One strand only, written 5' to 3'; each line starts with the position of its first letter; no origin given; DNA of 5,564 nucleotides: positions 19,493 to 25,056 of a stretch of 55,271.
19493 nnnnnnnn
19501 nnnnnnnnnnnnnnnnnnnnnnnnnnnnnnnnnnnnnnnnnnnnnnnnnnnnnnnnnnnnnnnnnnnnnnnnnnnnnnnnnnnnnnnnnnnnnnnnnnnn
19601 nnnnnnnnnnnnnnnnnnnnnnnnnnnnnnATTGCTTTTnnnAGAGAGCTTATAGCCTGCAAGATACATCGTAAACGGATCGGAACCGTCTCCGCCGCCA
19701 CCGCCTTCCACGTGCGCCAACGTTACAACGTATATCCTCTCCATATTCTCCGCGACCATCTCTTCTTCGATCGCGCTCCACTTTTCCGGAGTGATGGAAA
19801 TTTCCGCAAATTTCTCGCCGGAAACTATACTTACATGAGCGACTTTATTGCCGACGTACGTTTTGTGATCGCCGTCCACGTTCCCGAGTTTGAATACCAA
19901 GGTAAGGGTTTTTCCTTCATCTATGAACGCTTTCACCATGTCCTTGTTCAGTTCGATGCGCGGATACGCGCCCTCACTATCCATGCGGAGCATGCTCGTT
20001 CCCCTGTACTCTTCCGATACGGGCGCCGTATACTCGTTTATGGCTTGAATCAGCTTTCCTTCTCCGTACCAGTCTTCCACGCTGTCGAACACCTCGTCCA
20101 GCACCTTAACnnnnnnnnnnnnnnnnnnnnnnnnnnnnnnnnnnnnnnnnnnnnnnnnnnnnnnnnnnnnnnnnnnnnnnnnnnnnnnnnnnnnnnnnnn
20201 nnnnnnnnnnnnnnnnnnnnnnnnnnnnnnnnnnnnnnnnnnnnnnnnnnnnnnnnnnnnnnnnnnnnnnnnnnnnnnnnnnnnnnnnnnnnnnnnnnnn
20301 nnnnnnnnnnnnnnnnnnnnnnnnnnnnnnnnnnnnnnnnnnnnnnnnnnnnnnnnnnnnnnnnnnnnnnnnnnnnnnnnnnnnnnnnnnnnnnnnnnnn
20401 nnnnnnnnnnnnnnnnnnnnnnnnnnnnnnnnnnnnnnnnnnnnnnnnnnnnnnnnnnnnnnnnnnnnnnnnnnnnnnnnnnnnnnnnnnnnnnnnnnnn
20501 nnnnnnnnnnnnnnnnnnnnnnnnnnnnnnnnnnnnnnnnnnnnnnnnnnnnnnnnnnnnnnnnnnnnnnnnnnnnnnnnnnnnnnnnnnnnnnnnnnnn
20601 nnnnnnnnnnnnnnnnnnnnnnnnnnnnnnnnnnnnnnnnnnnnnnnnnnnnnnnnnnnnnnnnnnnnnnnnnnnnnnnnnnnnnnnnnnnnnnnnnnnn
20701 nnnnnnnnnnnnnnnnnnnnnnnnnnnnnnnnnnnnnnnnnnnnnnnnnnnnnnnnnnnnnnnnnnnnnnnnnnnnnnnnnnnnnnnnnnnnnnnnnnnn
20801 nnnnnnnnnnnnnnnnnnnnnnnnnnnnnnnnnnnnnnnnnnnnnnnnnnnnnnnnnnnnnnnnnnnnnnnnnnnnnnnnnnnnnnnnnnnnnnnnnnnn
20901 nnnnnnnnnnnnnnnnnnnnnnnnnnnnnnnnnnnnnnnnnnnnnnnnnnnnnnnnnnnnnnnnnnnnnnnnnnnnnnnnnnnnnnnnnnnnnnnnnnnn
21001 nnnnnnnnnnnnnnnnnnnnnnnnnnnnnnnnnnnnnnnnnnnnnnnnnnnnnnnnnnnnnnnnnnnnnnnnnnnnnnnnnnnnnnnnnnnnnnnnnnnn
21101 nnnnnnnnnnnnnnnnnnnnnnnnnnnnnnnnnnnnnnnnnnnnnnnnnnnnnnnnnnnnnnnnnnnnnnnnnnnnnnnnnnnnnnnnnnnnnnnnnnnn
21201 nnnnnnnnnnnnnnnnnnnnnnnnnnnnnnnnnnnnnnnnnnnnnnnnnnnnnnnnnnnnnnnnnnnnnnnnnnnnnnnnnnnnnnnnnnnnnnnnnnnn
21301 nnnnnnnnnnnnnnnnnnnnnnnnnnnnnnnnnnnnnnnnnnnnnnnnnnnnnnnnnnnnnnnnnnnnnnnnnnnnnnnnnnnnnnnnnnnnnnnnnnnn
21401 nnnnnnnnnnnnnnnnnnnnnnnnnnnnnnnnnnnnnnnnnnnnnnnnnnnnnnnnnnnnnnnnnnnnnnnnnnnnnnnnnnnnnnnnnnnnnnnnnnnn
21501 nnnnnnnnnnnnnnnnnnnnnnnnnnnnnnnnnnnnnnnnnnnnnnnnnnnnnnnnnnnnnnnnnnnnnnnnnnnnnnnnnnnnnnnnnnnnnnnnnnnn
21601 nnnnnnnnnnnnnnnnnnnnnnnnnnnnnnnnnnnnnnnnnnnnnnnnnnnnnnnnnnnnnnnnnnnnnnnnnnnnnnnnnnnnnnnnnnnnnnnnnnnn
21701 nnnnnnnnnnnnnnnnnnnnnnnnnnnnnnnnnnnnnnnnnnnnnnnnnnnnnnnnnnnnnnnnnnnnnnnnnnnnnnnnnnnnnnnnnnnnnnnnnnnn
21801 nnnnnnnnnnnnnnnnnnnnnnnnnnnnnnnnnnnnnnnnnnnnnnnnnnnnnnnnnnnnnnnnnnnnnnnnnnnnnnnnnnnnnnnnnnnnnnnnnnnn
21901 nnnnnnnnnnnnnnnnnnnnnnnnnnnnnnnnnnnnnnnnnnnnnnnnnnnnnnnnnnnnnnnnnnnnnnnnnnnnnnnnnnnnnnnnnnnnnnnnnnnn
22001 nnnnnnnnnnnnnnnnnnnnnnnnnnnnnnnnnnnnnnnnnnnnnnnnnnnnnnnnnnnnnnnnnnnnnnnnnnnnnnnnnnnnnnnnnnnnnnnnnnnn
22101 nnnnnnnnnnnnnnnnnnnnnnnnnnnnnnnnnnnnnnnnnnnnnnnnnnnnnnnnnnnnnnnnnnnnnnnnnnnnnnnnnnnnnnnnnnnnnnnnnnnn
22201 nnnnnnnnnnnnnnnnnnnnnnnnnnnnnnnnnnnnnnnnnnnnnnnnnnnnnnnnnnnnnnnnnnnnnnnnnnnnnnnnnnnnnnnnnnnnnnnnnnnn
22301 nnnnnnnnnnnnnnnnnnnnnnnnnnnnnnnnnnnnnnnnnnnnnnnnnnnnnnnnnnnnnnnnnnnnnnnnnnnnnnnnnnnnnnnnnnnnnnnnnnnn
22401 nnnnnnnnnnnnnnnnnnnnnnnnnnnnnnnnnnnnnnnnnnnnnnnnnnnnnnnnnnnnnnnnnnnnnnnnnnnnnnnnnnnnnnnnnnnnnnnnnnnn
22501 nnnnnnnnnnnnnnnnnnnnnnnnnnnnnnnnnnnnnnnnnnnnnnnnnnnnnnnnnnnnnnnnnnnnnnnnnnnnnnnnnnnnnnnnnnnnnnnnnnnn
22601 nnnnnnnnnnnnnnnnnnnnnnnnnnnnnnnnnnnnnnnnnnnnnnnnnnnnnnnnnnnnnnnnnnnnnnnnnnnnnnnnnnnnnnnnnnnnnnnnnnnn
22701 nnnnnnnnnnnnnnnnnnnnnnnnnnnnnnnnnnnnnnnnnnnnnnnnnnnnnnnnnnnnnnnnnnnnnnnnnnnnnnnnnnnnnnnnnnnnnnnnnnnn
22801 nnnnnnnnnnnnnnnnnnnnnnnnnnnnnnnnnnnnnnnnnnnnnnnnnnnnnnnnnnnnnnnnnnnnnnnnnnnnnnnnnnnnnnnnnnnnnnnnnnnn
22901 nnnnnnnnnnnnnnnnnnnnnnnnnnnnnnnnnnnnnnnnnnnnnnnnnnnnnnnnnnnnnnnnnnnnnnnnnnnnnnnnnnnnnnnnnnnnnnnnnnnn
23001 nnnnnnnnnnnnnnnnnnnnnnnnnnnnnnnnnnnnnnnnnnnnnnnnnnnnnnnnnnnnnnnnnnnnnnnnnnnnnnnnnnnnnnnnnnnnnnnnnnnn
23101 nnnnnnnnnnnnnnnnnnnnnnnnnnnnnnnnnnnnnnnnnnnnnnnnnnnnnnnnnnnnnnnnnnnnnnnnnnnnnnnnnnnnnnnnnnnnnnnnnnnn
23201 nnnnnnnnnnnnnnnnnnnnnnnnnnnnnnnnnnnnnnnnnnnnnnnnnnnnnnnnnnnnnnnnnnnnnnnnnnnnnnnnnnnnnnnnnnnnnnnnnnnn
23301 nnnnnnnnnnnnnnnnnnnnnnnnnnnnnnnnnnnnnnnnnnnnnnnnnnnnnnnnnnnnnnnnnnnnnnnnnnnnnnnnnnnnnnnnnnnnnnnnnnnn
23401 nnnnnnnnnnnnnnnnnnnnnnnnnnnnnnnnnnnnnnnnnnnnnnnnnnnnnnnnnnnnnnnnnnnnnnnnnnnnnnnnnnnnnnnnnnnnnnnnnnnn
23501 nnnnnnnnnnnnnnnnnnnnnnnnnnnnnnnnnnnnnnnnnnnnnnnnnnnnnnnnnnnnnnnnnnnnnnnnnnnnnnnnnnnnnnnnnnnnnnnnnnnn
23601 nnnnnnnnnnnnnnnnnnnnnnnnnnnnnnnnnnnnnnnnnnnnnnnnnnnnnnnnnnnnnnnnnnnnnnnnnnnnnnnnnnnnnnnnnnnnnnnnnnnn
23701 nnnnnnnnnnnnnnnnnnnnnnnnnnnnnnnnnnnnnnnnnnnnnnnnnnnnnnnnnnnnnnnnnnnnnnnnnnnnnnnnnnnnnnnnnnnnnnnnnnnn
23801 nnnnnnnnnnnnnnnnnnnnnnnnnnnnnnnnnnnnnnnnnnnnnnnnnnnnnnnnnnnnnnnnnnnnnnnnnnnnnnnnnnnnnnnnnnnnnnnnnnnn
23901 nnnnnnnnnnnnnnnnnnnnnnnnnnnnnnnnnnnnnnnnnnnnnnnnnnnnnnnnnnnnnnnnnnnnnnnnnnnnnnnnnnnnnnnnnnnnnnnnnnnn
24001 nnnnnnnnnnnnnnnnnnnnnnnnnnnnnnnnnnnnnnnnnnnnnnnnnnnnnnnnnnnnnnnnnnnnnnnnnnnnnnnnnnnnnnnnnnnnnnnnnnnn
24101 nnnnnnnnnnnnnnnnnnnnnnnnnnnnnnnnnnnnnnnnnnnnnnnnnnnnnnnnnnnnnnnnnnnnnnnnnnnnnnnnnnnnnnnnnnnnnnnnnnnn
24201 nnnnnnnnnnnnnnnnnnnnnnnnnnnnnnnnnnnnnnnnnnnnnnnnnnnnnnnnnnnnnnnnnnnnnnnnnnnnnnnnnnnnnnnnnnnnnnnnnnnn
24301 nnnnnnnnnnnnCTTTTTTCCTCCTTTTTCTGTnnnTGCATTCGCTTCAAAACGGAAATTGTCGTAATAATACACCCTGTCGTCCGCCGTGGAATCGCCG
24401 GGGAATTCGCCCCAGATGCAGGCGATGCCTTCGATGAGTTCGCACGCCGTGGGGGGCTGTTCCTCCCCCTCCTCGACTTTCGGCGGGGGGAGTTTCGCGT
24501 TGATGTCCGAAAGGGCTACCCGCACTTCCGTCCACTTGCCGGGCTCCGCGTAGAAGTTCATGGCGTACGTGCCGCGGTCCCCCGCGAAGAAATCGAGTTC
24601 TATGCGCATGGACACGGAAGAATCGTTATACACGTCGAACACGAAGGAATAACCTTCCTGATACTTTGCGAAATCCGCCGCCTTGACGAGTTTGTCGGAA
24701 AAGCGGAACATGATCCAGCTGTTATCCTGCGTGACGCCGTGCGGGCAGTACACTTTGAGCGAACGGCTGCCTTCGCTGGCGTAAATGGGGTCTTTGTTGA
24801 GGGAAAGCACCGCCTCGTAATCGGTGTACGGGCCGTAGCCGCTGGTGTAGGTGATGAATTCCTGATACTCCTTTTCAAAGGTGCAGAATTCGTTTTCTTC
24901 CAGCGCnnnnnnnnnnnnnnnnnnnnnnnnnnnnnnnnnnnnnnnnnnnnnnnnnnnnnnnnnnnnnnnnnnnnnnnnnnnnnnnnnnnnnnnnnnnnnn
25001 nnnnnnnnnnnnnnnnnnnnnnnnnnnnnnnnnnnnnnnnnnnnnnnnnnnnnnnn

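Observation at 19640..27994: Eight copies of one unassigned CBM-like module spread over four adjacent surface proteins (SusE/F-like layer in a Gram-positive locus?)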

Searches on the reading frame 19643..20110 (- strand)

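Call 7: search_protein_families(library=pfam, proteins=[window:19643-20110:-], max_evalue=10)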
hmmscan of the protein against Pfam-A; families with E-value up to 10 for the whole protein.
seq(156 aa): 1 family
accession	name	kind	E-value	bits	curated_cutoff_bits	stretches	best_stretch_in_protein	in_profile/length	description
PF17587.7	Dmd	-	0.17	12.7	27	1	52-67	37-52/60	Discriminator of mRNA degradation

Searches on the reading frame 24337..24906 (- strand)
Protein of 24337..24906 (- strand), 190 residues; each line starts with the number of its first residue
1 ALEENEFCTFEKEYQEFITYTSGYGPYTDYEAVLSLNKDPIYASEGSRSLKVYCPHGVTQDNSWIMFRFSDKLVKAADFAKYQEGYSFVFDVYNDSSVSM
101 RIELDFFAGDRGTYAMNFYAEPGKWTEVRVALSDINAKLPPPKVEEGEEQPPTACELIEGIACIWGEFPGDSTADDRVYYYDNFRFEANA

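Call 7: search_protein_families(library=pfam, proteins=[window:24337-24906:-], max_evalue=10)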
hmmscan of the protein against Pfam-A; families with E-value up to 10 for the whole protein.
seq(190 aa): 2 families
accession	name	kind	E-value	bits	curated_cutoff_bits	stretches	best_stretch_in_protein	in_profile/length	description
PF09092.17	Lyase_N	-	0.12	12.7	26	1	34-140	24-124/166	Lyase, N terminal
PF02018.23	CBM_4_9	-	0.15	12.8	25.9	1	19-129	12-113/136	Carbohydrate binding domain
